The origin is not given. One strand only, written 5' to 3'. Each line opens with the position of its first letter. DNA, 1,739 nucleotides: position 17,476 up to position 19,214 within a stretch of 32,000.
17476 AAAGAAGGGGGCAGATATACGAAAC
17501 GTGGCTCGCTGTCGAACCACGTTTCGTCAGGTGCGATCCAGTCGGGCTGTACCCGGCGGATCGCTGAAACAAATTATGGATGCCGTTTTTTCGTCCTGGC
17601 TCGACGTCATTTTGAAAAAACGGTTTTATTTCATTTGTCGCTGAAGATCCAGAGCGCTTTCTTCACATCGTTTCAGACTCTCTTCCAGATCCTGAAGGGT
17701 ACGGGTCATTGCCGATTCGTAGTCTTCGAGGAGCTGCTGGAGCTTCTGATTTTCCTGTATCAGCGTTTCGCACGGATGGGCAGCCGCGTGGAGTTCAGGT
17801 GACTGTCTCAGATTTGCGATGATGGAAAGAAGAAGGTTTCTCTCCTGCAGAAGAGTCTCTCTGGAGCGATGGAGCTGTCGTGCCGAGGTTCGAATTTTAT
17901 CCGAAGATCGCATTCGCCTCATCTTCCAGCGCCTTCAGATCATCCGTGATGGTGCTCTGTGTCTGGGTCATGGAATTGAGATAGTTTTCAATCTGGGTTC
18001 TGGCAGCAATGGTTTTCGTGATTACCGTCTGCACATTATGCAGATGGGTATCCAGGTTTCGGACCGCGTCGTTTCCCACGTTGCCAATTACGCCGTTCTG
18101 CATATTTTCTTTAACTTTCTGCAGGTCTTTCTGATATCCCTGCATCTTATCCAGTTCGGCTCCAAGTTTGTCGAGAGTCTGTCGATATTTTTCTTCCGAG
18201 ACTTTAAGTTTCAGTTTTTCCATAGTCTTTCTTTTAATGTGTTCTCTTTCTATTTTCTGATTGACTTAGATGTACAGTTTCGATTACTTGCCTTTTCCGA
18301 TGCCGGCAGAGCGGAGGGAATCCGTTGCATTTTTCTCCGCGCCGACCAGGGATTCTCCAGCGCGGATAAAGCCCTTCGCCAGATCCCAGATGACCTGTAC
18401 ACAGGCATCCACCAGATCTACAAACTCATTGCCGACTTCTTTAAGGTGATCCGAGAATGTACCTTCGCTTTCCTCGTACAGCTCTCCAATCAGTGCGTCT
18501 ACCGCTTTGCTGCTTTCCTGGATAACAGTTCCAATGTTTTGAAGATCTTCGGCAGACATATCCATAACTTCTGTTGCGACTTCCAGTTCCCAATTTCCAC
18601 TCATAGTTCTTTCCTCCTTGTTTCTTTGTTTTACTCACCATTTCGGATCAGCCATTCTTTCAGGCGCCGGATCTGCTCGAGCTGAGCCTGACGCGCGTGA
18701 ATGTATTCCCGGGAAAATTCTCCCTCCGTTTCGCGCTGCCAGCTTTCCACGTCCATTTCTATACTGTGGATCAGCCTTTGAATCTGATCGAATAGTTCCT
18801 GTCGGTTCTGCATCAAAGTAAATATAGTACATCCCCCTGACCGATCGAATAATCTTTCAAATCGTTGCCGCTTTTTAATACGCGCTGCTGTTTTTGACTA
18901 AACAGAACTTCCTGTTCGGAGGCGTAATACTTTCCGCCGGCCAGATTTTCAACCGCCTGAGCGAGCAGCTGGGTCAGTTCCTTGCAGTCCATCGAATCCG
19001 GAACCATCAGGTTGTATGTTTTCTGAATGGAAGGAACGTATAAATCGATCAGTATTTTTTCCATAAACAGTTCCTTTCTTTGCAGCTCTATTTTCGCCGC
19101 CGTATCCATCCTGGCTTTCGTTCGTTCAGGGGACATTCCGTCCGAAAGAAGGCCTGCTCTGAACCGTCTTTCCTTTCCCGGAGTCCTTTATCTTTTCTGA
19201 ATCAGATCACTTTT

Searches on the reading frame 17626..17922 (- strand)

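Call 7: search_protein_families(library=pfam, proteins=[window:17626-17922:-], max_evalue=0.01)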
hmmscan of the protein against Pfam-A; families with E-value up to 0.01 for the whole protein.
window:17626-17922:- (98 aa): 0 families

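Call 9: search_protein_families(library=ncbifam, proteins=[window:17626-17922:-], max_evalue=0.01)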
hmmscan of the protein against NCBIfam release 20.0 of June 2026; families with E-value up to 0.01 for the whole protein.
window:17626-17922:- (98 aa): 0 families

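Call 47: search_protein_families(library=pfam, proteins=[window:17626-17922:-], max_evalue=10)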
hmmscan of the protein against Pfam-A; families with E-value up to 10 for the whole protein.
window:17626-17922:- (98 aa): 9 families
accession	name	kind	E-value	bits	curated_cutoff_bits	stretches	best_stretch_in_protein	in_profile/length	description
PF20529.3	DUF6744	-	0.014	14.8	27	1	48-90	263-305/314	Family of unknown function (DUF6744)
PF17279.8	DUF5344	-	0.015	16.2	27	1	53-88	44-79/87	Family of unknown function (DUF5344)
PF03836.20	RasGAP_C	-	0.043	14.3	26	1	41-83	49-91/137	RasGAP C-terminus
PF14398.11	ATPgrasp_YheCD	-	0.057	13.1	26.8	1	33-93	152-210/255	YheC/D like ATP-grasp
PF15456.11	Uds1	-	0.1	13.3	28.8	1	3-65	43-105/123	Up-regulated During Septation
PF22944.1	DGKD_4H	-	0.12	13.2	27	1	51-88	82-118/120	Diacylglycerol kinase delta, helical domain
PF20648.2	DUF6809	-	1.1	10.6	27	1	48-97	13-62/85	Family of unknown function (DUF6809)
PF02601.20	Exonuc_VII_L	-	2.2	8.1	35.9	1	10-89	149-265/315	Exonuclease VII, large subunit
PF02895.20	H-kinase_dim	-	6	7.8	23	1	54-96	21-64/68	Signal transducing histidine kinase, homodimeric domain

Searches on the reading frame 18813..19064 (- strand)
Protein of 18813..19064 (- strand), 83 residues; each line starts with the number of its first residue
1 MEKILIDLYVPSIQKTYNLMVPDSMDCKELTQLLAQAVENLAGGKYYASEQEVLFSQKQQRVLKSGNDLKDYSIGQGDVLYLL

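Call 47: search_protein_families(library=pfam, proteins=[window:18813-19064:-], max_evalue=10)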
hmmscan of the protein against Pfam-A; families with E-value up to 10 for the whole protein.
window:18813-19064:- (83 aa): 2 families
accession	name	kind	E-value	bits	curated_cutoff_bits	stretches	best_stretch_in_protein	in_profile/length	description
PF08817.16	YukD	-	4.4e-05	24.6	27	1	14-82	10-76/76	WXG100 protein secretion system (Wss), protein YukD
PF00240.29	ubiquitin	-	0.15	12.3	25.4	1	31-82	25-67/72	Ubiquitin family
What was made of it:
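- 18813..19064 (-): YukD/EsaB-like ubiquitin-fold protein, 83 aa (TsxB-like). Pfam YukD 24.6 bits, E 4.4e-5, just under the cut-off of 27 (call 47).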
